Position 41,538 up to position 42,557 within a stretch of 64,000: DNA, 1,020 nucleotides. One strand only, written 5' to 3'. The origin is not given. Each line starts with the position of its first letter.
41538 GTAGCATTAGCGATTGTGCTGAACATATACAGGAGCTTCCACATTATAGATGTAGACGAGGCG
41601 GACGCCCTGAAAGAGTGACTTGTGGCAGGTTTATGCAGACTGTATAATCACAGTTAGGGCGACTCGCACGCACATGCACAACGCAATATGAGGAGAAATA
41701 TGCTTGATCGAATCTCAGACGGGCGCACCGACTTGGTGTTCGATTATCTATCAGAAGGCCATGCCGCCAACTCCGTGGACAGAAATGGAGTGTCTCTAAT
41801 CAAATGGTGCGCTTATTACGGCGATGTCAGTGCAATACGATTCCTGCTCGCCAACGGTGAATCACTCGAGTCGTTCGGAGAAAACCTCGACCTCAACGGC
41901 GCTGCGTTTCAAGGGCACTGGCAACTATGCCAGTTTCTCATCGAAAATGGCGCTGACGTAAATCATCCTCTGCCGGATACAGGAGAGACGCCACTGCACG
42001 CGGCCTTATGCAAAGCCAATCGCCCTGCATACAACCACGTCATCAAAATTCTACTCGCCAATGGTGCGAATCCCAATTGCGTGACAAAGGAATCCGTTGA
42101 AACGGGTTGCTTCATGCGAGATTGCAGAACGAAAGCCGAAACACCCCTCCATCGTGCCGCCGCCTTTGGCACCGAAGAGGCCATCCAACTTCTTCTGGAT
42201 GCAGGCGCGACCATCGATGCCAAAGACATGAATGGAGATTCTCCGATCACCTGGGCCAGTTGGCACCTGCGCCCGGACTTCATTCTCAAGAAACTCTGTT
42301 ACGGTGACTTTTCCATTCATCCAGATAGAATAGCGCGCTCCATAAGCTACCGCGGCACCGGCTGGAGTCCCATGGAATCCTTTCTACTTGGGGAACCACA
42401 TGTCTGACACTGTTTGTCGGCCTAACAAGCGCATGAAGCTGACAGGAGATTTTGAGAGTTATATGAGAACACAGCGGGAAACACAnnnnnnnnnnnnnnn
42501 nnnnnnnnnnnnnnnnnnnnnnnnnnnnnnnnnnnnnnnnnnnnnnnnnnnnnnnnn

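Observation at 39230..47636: Complex I membrane-arm-only gene cluster (nuoA-H-J-K-L-M-N) with an ankyrin-repeat gene between nuoK and nuoL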

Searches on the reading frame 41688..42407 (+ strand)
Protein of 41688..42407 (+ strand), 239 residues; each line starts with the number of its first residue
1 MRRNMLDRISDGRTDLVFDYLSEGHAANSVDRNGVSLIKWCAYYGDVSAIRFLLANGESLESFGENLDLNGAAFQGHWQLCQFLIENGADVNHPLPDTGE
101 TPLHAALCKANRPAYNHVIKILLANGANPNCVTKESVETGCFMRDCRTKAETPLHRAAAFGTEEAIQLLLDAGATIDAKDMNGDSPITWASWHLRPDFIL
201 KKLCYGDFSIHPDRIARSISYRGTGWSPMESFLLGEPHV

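Call 3: search_protein_families(library=pfam, proteins=[window:41688-42407:+])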
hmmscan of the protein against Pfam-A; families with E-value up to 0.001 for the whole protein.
window:41688-42407:+ (239 aa): 6 families
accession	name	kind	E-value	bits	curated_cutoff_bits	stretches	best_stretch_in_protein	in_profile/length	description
PF13637.12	Ank_4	-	6.1e-24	84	22.7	2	72-107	4-38/50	Ankyrin repeats (many copies)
PF12796.13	Ank_2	-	1.5e-23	83.6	27.3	3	116-204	10-80/90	Ankyrin repeats (3 copies)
PF00023.36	Ank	-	1.7e-21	75.5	21.1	2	99-134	2-33/33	Ankyrin repeat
PF13606.12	Ank_3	-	5.8e-16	57.2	22.3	0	151-178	3-30/30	Ankyrin repeat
PF13857.12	Ank_5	-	3.4e-08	34.1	27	0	84-135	1-48/56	Ankyrin repeats (many copies)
PF24521.3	Ank_KRIT1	-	0.00011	22.3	80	0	41-125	25-107/149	KRIT1 ankyrin-repeats domain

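Call 4: search_protein_families(library=ncbifam, proteins=[window:41688-42407:+])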
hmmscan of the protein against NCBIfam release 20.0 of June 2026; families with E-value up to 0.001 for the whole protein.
window:41688-42407:+ (239 aa): 7 families
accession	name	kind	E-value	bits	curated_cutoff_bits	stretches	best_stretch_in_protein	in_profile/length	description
NF043029.1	T4SS_AnkY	equivalog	2.3e-10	39.5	600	1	148-198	489-539/543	Dot/Icm T4SS effector AnkY/LegA9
NF043023.1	T4SS_AnkH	equivalog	2.6e-09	36.3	600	1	68-136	35-98/467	Dot/Icm T4SS effector AnkH/LegA3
NF041931.2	MzaA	equivalog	1.1e-07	31.1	800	0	72-125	42-90/726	MZA anti-phage system associated sigma-70 family RNA polymerase sigma factor MzaA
NF043024.1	T4SS_AnkI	equivalog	5e-06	25.5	550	0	70-130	246-311/439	Dot/Icm T4SS effector AnkI/LegAS4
NF043022.1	T4SS_AnkG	equivalog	5.1e-05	22.2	500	0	145-190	360-406/455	Dot/Icm T4SS effector AnkG/AnkZ/LegA7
NF043028.1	T4SS_AnkX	equivalog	5.9e-05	21.4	1400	0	76-135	559-614/938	Dot/Icm T4SS effector AnkN/AnkX/LegA8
TIGR00870.1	trp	subfamily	0.0002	19.6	498.75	0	98-180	130-208/747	transient-receptor-potential calcium channel protein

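Call 11: find_encoding_contigs(protein=window:41688-42407:+, flank=10000, max_places=6)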
Protein window:41688-42407:+ (239 aa): no gene with exactly this product is on record in the collection.

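Call 12: find_homologous_proteins(query=window:41688-42407:+)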
Query window:41688-42407:+ (239 aa): 7330 proteins with E <= 0.001 among 8000 candidates; the best 120 are listed.
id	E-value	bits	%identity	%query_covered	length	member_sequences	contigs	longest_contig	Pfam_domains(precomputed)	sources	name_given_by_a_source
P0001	6.9e-161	551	100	98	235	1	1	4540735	PF13606.13,PF13857.13,PF12796.14,PF00023.37,PF13637.13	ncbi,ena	-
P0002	7.0e-136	469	85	98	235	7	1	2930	PF13606.13,PF13857.13,PF12796.14,PF00023.37,PF13637.13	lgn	-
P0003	4.9e-135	466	86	98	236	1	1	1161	PF13606.13,PF13857.13,PF12796.14,PF00023.37,PF13637.13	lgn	-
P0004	3.0e-134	464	85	98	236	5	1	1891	PF13606.13,PF12796.14,PF00023.37,PF13637.13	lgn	-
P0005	6.9e-134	463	85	98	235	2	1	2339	PF13606.13,PF13857.13,PF12796.14,PF00023.37,PF13637.13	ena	-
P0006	1.3e-133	462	84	98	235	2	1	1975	PF13606.13,PF13857.13,PF12796.14,PF00023.37,PF13637.13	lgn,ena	-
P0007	2.0e-133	461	84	98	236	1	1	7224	PF13606.13,PF13857.13,PF12796.14,PF00023.37,PF13637.13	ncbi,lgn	-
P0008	1.0e-132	459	81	100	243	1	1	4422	PF13606.13,PF13857.13,PF12796.14,PF00023.37,PF13637.13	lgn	-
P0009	1.2e-132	459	85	98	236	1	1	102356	PF13606.13,PF13857.13,PF12796.14,PF00023.37,PF13637.13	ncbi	-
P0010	2.7e-132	457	83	98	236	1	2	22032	PF13606.13,PF13857.13,PF12796.14,PF00023.37,PF13637.13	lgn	-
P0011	4.8e-132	457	83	98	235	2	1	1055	PF13606.13,PF13857.13,PF12796.14,PF00023.37,PF13637.13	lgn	-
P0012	2.4e-131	454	83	98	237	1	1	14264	PF13606.13,PF13857.13,PF12796.14,PF00023.37,PF13637.13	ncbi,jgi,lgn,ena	-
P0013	9.8e-131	452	83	98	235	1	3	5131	PF13606.13,PF13857.13,PF12796.14,PF00023.37,PF13637.13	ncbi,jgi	jgi:ankyrin repeat protein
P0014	1.3e-129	449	81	100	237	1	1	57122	PF13606.13,PF13857.13,PF12796.14,PF00023.37,PF13637.13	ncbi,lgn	-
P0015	4.0e-129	447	80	100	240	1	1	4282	PF13606.13,PF13857.13,PF12796.14,PF00023.37,PF13637.13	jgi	jgi:ankyrin repeat protein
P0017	3.8e-128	444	80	98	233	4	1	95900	PF13606.13,PF13857.13,PF12796.14,PF00023.37,PF13637.13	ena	-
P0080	5.5e-121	420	76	98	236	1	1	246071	PF13606.13,PF13857.13,PF12796.14,PF00023.37,PF13637.13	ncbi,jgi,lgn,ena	-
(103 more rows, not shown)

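Call 14: find_encoding_contigs(protein=P0001, flank=10000, max_places=3)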
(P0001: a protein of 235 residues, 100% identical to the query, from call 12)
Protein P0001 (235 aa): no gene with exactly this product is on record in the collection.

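Call 15: find_encoding_contigs(protein=P0080, flank=10000, max_places=3)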
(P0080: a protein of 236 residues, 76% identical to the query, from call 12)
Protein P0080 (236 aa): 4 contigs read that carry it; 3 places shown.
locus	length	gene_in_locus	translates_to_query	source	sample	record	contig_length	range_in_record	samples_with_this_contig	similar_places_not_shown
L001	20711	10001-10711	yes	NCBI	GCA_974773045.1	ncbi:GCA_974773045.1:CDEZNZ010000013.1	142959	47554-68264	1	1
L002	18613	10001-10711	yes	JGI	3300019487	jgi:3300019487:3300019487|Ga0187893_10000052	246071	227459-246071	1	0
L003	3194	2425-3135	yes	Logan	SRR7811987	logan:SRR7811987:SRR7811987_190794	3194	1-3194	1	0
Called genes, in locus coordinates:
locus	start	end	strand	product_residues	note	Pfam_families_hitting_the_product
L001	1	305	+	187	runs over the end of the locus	-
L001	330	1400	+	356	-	PF00899:ThiF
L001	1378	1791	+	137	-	-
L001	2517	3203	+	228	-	PF00932:LTD, PF07589:PEP_exosort_dom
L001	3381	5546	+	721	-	PF07719:TPR_2 (faint), PF13181:TPR_8 (faint), PF24885:TPR_NPHP3 (faint), PF00515:TPR_1 (faint), PF13176:TPR_7 (faint), PF13424:TPR_12, PF13374:TPR_10 (weak), PF13424:TPR_12, +1 more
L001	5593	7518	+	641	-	PF13424:TPR_12 (faint), PF13428:TPR_14 (faint), PF13176:TPR_7 (faint), PF13414:TPR_11 (faint), PF23914:TPR_CcmH_CycH (weak), PF00515:TPR_1, PF07719:TPR_2, PF13432:TPR_16, +3 more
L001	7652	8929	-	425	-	PF09594:GT87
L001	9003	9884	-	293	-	PF01242:PTPS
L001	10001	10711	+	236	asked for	PF13606:Ank_3 (faint), PF13857:Ank_5 (faint), PF12796:Ank_2, PF13637:Ank_4 (weak), PF00023:Ank (weak), PF13637:Ank_4 (weak), PF12796:Ank_2, PF00023:Ank (weak)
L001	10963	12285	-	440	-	PF03446:NAD_binding_2 (weak), PF03721:UDPG_MGDP_dh_N, PF00984:UDPG_MGDP_dh, PF03720:UDPG_MGDP_dh_C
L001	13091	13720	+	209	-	-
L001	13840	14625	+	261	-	PF00905:Transpeptidase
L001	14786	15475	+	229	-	PF02308:MgtC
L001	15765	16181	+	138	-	-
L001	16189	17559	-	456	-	PF10670:DUF4198, PF02663:FmdE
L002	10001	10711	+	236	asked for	PF13606:Ank_3 (faint), PF13857:Ank_5 (faint), PF12796:Ank_2, PF13637:Ank_4 (weak), PF00023:Ank (weak), PF13637:Ank_4 (weak), PF12796:Ank_2, PF00023:Ank (weak)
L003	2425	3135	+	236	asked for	PF13606:Ank_3 (faint), PF13857:Ank_5 (faint), PF12796:Ank_2, PF13637:Ank_4 (weak), PF00023:Ank (weak), PF13637:Ank_4 (weak), PF12796:Ank_2, PF00023:Ank (weak)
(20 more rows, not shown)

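Call 16: find_encoding_contigs(protein=P0009, flank=10000, max_places=2)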
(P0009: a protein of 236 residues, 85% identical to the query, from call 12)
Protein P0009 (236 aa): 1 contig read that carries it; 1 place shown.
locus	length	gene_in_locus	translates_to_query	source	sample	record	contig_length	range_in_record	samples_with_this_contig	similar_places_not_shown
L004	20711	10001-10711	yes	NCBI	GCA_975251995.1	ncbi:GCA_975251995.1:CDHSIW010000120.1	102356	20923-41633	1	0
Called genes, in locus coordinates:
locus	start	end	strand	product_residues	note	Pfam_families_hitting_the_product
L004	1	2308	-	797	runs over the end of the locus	PF00069:Pkinase, PF01636:APH (faint), PF07714:PK_Tyr_Ser-Thr, PF03109:ABC1 (weak), PF13431:TPR_17 (faint), PF13428:TPR_14 (faint), PF07719:TPR_2 (weak), PF13432:TPR_16 (weak), +5 more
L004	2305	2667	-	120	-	-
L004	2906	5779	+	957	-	PF22113:Mtrc-MtrF_II-IV_dom (faint), PF13435:Cytochrome_C554 (faint), PF14522:Cytochrome_C7 (faint), PF07719:TPR_2 (faint), PF23914:TPR_CcmH_CycH (weak), PF14559:TPR_19, PF23914:TPR_CcmH_CycH (weak), PF24575:TPR_Slam (weak), +12 more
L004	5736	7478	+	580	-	PF01839:FG-GAP (faint), PF13517:FG-GAP_3, PF07593:UnbV_ASPIC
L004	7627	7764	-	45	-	-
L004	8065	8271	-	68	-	-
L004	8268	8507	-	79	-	-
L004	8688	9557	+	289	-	PF00126:HTH_1, PF03466:LysR_substrate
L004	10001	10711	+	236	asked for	PF12796:Ank_2 (weak), PF13606:Ank_3 (faint), PF13857:Ank_5 (faint), PF12796:Ank_2 (weak), PF13637:Ank_4 (weak), PF00023:Ank (weak), PF12796:Ank_2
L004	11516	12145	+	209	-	PF00072:Response_reg, PF00196:GerE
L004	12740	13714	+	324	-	PF00593:TonB_dep_Rec_b-barrel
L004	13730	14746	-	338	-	PF13795:HupE_UreJ_2, PF04955:HupE_UreJ (weak)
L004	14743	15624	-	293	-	PF13145:Rotamase_2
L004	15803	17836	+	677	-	PF12228:DUF3604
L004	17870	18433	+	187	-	PF03729:DUF308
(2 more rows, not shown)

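Call 17: find_encoding_contigs(protein=P0014, flank=10000, max_places=2)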
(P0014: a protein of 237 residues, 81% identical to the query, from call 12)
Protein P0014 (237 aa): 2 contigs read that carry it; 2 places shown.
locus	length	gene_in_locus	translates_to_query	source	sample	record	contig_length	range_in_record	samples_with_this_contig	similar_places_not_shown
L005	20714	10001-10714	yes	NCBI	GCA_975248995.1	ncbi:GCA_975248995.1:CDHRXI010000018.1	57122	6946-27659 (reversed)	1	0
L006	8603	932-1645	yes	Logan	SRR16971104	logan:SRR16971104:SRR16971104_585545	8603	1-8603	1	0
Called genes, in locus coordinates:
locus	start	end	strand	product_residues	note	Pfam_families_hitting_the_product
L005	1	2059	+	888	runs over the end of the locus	PF07517:SecA_DEAD, PF00270:DEAD (weak), PF01043:SecA_PP_bind, PF21090:P-loop_SecA, PF07516:SecA_SW, PF02810:SEC-C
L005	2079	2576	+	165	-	-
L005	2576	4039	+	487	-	PF00478:IMPDH, PF00571:CBS, PF01070:FMN_dh, PF03060:NMO (weak)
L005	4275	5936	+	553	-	PF14559:TPR_19 (faint), PF07719:TPR_2 (faint), PF13181:TPR_8 (faint), PF13424:TPR_12 (faint), PF13432:TPR_16 (faint), PF00515:TPR_1 (faint), PF13428:TPR_14 (faint), PF13431:TPR_17 (faint)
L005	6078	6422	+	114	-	-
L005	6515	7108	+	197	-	-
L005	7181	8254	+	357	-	PF21320:WHD_Rv2258c, PF13489:Methyltransf_23, PF01209:Ubie_methyltran (weak), PF05175:MTS (weak), PF08241:Methyltransf_11, PF08242:Methyltransf_12, PF13649:Methyltransf_25, PF13847:Methyltransf_31, +1 more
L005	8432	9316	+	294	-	PF00291:PALP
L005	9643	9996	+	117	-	-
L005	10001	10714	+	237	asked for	PF12796:Ank_2 (weak), PF13606:Ank_3 (faint), PF13857:Ank_5 (faint), PF00023:Ank (faint), PF12796:Ank_2 (weak), PF13637:Ank_4 (weak), PF12796:Ank_2 (weak), PF13637:Ank_4 (weak)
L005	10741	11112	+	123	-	PF00903:Glyoxalase, PF22677:Ble-like_N (weak)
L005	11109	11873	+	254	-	PF00300:His_Phos_1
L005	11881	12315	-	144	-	PF02367:TsaE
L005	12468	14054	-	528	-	PF03853:YjeF_N, PF01256:Carb_kinase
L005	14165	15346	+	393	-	PF01264:Chorismate_synt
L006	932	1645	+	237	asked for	PF12796:Ank_2 (weak), PF13606:Ank_3 (faint), PF13857:Ank_5 (faint), PF00023:Ank (faint), PF12796:Ank_2 (weak), PF13637:Ank_4 (weak), PF12796:Ank_2 (weak), PF13637:Ank_4 (weak)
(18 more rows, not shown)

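Call 18: find_encoding_contigs(protein=P0017, flank=10000, max_places=2)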
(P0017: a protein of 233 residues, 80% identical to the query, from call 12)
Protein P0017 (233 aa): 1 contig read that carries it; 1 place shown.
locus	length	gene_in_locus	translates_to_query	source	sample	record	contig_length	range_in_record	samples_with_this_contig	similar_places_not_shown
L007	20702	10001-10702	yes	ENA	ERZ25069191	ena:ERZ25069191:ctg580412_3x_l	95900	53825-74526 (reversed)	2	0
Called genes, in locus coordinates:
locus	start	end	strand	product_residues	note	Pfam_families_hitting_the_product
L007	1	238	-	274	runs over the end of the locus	PF06267:DUF1028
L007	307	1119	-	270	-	PF12762:DDE_Tnp_IS1595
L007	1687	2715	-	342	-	PF03069:FmdA_AmdA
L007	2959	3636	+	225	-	PF00775:Dioxygenase_C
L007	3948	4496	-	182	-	PF00300:His_Phos_1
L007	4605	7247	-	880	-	PF12704:MacB_PCD, PF02687:FtsX, PF12704:MacB_PCD, PF02687:FtsX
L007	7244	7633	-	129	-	PF03551:PadR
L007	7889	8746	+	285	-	-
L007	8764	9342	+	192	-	PF04542:Sigma70_r2, PF08281:Sigma70_r4_2, PF04545:Sigma70_r4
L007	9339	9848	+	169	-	-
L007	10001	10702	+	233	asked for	PF13857:Ank_5 (faint), PF00023:Ank (faint), PF13606:Ank_3 (faint), PF13637:Ank_4 (weak), PF12796:Ank_2, PF13637:Ank_4 (weak)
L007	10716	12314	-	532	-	PF00355:Rieske, PF13806:Rieske_2, PF22543:Rieske_4 (weak)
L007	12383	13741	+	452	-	-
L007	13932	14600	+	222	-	-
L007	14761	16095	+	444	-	PF01979:Amidohydro_1, PF07969:Amidohydro_3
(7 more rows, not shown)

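Call 20: find_encoding_contigs(protein=P0129, flank=10000, max_places=3)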
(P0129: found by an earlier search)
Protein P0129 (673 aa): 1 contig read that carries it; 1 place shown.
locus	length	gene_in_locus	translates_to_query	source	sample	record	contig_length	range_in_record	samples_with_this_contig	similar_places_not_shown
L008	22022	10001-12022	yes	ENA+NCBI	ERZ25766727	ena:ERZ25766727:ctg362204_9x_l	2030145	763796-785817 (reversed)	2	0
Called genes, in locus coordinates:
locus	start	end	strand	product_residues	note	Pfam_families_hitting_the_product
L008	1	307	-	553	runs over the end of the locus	PF15780:ASH, PF07610:DUF1573, PF22073:Cep192_D4 (weak), PF22544:HYDIN_VesB_CFA65-like_Ig, PF00963:Cohesin (weak), PF18962:Por_Secre_tail (faint), PF13860:FlgD_ig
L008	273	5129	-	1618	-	-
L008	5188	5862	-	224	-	PF01609:DDE_Tnp_1, PF13751:DDE_Tnp_1_6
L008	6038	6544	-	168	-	PF05598:DUF772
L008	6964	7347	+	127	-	PF00507:Oxidored_q4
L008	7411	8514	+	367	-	PF00146:NADHdh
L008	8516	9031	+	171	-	PF00499:Oxidored_q3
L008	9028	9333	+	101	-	PF00420:Oxidored_q2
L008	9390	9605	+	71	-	-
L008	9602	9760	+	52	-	-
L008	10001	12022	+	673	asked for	PF00662:Proton_antipo_N, PF00361:Proton_antipo_M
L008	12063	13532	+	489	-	PF00361:Proton_antipo_M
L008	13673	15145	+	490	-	PF00361:Proton_antipo_M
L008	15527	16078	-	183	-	PF01609:DDE_Tnp_1, PF13751:DDE_Tnp_1_6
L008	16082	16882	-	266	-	PF05598:DUF772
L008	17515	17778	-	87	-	-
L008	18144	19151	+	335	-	PF00487:FA_desaturase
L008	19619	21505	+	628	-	-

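Call 22: find_encoding_contigs(protein=P0130, flank=10000, max_places=2)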
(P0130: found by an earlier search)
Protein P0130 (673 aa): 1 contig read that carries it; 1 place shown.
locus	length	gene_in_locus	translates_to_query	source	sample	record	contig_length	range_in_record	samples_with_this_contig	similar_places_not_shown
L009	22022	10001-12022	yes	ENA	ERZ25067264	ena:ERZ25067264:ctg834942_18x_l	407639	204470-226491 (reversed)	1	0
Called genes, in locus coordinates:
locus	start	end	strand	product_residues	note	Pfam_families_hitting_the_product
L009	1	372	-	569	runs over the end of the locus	PF07610:DUF1573, PF15780:ASH, PF22073:Cep192_D4 (weak), PF22544:HYDIN_VesB_CFA65-like_Ig, PF00963:Cohesin (weak), PF13860:FlgD_ig (weak)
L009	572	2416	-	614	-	-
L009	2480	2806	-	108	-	PF26549:Tricorn_N, PF26550:Tricorn_2nd, PF07676:PD40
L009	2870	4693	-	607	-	-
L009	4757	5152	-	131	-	PF01833:TIG, PF07676:PD40 (faint)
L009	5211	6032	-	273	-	PF01609:DDE_Tnp_1, PF13751:DDE_Tnp_1_6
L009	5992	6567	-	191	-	PF05598:DUF772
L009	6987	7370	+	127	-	PF00507:Oxidored_q4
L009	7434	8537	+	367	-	PF00146:NADHdh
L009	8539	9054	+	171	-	PF00499:Oxidored_q3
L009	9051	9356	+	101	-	PF00420:Oxidored_q2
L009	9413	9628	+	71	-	-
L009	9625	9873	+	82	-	-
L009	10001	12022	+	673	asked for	PF00662:Proton_antipo_N, PF00361:Proton_antipo_M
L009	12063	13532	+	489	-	PF00361:Proton_antipo_M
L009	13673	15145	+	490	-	PF00361:Proton_antipo_M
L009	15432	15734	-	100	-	-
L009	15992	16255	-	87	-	-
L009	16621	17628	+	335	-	PF00487:FA_desaturase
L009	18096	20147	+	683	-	PF13585:CHU_C, PF13860:FlgD_ig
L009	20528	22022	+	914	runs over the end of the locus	PF13585:CHU_C (weak)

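Call 23: find_encoding_contigs(protein=P0131, flank=10000, max_places=2)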
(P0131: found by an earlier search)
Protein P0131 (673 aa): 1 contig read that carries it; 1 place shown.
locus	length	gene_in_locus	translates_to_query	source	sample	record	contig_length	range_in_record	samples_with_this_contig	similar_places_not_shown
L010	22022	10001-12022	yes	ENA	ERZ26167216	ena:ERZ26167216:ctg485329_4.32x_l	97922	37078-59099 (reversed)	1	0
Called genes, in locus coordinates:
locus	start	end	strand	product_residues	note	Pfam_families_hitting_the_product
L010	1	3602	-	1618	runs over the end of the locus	-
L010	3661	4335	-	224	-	PF01609:DDE_Tnp_1, PF13751:DDE_Tnp_1_6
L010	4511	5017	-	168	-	PF05598:DUF772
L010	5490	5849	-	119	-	-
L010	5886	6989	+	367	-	PF00146:NADHdh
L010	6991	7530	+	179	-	PF00499:Oxidored_q3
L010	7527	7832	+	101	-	PF00420:Oxidored_q2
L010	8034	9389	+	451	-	PF05598:DUF772, PF01609:DDE_Tnp_1, PF13751:DDE_Tnp_1_6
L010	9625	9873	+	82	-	-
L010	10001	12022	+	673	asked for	PF00662:Proton_antipo_N, PF00361:Proton_antipo_M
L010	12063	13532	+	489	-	PF00361:Proton_antipo_M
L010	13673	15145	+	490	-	PF00361:Proton_antipo_M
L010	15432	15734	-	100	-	-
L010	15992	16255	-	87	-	-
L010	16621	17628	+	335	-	PF00487:FA_desaturase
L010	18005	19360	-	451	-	PF05598:DUF772, PF01609:DDE_Tnp_1, PF13751:DDE_Tnp_1_6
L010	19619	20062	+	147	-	-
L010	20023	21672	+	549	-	PF13585:CHU_C, PF13860:FlgD_ig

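Call 41: search_protein_families(library=pfam, proteins=[L009:9413-9628:+, L009:9625-9873:+, L008:9602-9760:+, L010:8034-9389:+, L009:15432-15734:-, L009:15992-16255:-], max_evalue=0.1)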
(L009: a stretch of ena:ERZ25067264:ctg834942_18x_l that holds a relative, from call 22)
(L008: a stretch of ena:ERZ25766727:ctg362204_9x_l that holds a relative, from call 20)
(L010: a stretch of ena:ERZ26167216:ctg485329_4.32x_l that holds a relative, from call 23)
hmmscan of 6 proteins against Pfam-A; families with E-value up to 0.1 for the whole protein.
L009:9413-9628:+ (71 aa): 0 families

L009:9625-9873:+ (82 aa): 1 family
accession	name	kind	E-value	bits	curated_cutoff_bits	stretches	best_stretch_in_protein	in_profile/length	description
PF15738.11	YafQ_toxin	-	3.6e-05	24.4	30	1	9-66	7-64/88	Bacterial toxin of type II toxin-antitoxin system, YafQ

L008:9602-9760:+ (52 aa): 0 families

L010:8034-9389:+ (451 aa): 3 families
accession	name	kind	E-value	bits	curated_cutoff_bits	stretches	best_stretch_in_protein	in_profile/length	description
PF05598.16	DUF772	-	4.1e-17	62.4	23.1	1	53-128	1-74/74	Transposase domain (DUF772)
PF01609.27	DDE_Tnp_1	-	1.2e-12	48.5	23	1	217-396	26-200/200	Transposase DDE domain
PF13751.12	DDE_Tnp_1_6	-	6.9e-09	36.5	25.1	1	329-399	51-124/125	Transposase DDE domain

L009:15432-15734:- (100 aa): 0 families

L009:15992-16255:- (87 aa): 0 families

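Call 42: search_protein_families(library=padloc, proteins=[window:41700-42407:+, L009:9413-9628:+, L009:9625-9873:+], max_evalue=0.1)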
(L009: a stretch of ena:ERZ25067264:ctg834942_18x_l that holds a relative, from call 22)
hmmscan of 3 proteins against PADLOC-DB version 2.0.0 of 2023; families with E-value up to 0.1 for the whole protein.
window:41700-42407:+ (235 aa): 3 families
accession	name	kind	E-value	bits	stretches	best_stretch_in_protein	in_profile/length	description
PDLC04783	PDC-M72A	-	2.2e-15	54.8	2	4-132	204-329/392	-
PDLC02908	Ankyrin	-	0.00051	16.4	1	144-189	767-812/880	-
PDLC02203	MzaA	-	0.023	10.9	1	45-89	26-72/683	-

L009:9413-9628:+ (71 aa): 1 family
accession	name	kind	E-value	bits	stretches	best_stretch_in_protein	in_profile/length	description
PDLC04414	PDC-M10B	-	0.04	12.3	1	9-63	29-84/147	-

L009:9625-9873:+ (82 aa): 0 families
